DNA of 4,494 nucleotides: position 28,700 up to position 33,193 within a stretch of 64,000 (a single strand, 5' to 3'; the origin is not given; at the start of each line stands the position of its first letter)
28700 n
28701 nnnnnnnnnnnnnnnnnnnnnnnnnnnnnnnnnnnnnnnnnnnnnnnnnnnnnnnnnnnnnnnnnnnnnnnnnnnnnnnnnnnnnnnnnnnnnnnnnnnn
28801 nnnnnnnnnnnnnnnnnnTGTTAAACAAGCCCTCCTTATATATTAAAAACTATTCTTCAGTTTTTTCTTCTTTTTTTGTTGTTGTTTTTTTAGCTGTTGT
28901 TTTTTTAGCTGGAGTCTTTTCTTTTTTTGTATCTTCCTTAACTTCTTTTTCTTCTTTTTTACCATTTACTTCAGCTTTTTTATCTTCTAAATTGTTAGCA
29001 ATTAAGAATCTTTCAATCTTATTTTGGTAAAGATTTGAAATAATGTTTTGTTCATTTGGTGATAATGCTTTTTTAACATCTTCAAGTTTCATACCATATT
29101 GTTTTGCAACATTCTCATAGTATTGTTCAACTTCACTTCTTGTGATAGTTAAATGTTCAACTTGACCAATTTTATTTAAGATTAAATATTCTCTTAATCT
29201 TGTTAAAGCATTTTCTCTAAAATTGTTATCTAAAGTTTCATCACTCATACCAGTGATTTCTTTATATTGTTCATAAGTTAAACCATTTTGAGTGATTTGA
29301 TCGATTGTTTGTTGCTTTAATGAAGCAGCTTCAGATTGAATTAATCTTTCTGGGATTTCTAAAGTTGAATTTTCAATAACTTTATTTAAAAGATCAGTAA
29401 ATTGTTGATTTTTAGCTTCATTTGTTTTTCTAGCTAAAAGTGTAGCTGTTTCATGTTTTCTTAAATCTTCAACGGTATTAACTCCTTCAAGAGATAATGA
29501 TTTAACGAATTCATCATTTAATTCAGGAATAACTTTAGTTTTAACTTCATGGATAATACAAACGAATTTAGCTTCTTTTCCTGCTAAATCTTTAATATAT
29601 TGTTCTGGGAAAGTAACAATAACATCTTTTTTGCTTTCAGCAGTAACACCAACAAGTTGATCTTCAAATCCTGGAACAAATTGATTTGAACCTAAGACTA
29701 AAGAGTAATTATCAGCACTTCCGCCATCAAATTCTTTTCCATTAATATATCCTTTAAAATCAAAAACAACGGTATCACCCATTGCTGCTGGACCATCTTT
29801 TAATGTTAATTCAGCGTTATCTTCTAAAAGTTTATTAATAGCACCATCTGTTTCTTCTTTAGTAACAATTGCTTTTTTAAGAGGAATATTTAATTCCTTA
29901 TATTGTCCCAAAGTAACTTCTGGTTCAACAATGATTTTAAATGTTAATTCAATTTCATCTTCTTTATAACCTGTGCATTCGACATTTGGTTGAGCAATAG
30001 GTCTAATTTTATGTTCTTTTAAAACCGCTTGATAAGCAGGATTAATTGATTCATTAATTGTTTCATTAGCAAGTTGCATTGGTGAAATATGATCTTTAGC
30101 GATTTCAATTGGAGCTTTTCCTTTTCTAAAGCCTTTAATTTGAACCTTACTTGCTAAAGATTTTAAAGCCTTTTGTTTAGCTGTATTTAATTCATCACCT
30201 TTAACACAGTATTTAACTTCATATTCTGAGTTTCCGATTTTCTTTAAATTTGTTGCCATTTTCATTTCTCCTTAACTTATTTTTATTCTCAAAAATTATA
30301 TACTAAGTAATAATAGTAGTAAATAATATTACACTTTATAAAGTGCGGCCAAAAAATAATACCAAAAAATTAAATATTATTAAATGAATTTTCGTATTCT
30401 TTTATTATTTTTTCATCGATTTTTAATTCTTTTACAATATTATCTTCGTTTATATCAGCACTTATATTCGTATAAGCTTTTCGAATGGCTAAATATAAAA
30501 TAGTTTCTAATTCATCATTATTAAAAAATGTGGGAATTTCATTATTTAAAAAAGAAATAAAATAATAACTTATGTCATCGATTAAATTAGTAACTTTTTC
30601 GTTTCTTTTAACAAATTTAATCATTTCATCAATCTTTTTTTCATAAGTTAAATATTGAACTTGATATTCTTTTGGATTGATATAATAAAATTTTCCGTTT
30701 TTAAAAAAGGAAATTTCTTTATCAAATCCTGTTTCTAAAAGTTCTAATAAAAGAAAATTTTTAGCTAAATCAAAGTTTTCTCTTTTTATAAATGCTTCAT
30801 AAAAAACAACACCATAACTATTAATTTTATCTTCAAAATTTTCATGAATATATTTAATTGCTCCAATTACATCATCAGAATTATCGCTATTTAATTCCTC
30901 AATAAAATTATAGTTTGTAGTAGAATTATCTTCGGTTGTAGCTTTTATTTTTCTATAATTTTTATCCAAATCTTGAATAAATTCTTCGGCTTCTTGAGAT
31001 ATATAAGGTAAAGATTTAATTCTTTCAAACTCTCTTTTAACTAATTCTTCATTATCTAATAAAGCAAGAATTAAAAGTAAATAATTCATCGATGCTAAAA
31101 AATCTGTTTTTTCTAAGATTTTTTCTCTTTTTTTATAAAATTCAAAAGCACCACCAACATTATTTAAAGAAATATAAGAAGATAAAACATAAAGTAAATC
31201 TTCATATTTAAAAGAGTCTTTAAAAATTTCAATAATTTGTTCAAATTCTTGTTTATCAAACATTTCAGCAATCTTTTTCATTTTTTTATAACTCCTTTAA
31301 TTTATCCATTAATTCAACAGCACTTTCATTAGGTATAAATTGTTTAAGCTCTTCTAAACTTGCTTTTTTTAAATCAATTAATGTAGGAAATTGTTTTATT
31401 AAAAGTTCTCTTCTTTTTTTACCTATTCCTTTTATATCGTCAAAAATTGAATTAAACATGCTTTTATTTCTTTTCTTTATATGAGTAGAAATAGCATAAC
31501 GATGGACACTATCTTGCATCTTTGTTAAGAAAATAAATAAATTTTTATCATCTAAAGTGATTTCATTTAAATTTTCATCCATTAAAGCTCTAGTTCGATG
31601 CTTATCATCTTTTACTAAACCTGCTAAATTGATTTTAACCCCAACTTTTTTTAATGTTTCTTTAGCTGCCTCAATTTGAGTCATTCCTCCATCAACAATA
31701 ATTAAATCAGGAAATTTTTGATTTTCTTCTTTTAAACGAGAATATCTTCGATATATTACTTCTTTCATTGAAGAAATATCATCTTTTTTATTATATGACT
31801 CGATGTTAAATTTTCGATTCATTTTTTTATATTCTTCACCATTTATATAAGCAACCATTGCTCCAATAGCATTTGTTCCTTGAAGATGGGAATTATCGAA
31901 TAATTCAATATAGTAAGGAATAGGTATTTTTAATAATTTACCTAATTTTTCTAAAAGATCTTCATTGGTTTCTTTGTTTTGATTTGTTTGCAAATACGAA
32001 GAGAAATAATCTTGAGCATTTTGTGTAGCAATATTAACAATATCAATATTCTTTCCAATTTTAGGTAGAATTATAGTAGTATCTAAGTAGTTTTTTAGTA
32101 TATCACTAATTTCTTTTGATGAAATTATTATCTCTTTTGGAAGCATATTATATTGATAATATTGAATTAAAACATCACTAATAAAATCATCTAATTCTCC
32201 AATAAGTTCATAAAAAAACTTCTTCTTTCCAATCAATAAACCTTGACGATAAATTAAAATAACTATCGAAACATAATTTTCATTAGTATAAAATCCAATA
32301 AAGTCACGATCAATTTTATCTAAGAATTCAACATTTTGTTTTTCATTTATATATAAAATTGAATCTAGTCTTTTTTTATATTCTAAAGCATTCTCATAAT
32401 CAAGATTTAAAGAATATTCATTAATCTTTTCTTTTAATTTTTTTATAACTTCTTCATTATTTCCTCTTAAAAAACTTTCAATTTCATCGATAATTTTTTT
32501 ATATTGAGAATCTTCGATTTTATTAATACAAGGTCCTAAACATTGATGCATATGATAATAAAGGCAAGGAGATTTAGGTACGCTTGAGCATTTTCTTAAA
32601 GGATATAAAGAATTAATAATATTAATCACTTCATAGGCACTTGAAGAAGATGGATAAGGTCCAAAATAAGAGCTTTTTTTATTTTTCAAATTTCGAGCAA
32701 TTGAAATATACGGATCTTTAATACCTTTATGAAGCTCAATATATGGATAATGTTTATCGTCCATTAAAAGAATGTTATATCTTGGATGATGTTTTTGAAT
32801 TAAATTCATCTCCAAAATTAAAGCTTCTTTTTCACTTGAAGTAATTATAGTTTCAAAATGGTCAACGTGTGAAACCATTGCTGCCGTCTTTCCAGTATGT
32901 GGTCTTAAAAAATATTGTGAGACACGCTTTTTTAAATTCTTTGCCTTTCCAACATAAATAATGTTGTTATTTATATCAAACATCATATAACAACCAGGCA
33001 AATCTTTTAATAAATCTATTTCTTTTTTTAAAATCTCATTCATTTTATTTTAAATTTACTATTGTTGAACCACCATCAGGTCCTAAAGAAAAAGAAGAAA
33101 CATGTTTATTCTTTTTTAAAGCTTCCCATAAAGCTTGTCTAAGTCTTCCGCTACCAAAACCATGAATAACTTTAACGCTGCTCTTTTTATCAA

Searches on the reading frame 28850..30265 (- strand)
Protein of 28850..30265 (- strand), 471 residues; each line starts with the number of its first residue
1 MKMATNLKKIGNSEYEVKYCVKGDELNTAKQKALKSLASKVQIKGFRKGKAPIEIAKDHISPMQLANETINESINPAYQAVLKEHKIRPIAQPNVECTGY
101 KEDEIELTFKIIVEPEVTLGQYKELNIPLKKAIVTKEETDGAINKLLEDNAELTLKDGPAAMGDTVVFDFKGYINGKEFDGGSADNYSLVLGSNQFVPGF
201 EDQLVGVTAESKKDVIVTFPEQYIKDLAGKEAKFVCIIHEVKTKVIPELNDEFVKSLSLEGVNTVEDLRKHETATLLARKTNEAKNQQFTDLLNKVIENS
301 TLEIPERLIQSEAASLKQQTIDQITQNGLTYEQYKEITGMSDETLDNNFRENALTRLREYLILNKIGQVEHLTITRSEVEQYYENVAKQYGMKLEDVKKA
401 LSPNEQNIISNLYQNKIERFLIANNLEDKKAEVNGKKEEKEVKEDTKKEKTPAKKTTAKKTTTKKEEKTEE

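Call 58: search_protein_families(library=pfam, proteins=[window:28850-30265:-], max_evalue=0.00001)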
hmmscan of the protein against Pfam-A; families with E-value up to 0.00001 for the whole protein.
window:28850-30265:- (471 aa): 3 families
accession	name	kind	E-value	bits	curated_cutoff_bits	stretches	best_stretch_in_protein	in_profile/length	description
PF05697.18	Trigger_N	-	4.2e-32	111.9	22.2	1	3-146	1-144/144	Bacterial trigger factor protein (TF)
PF05698.19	Trigger_C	-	2.7e-27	96.2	22.7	1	264-421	1-160/162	Bacterial trigger factor protein (TF) C-terminus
PF00254.34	FKBP_C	-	2.8e-14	53.6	21.1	1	160-228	5-76/94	FKBP-type peptidyl-prolyl cis-trans isomerase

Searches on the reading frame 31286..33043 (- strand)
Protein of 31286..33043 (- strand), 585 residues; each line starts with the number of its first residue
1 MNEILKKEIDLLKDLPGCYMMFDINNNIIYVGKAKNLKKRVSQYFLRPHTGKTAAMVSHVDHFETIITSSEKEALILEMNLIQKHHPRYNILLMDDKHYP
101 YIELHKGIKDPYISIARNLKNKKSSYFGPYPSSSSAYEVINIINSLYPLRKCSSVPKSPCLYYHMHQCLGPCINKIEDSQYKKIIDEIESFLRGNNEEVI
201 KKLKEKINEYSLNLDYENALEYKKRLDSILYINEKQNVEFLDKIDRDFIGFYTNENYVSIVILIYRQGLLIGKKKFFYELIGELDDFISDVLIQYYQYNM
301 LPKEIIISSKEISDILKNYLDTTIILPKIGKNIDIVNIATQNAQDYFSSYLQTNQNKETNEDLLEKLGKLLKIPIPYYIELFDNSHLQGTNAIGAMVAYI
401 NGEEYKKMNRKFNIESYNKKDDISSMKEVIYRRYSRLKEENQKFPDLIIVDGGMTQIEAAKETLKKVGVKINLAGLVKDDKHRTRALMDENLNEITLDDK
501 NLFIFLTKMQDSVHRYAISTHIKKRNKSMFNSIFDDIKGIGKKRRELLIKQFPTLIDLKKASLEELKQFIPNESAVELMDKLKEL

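Call 59: search_protein_families(library=pfam, proteins=[window:31286-33043:-], max_evalue=0.00001)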
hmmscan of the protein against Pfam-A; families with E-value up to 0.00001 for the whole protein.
window:31286-33043:- (585 aa): 3 families
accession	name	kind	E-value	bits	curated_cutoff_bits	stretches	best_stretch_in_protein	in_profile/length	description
PF08459.17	UvrC_RNaseH_dom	-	3.3e-47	160.7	22.3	1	370-518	3-159/159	UvrC RNAse H endonuclease domain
PF22920.2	UvrC_RNaseH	-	5e-19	68.8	24.3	1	245-348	1-114/116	UvrC Ribonuclease H-like domain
PF01541.30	GIY-YIG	-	2.1e-12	47.6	22.6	1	17-90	3-78/78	GIY-YIG catalytic domain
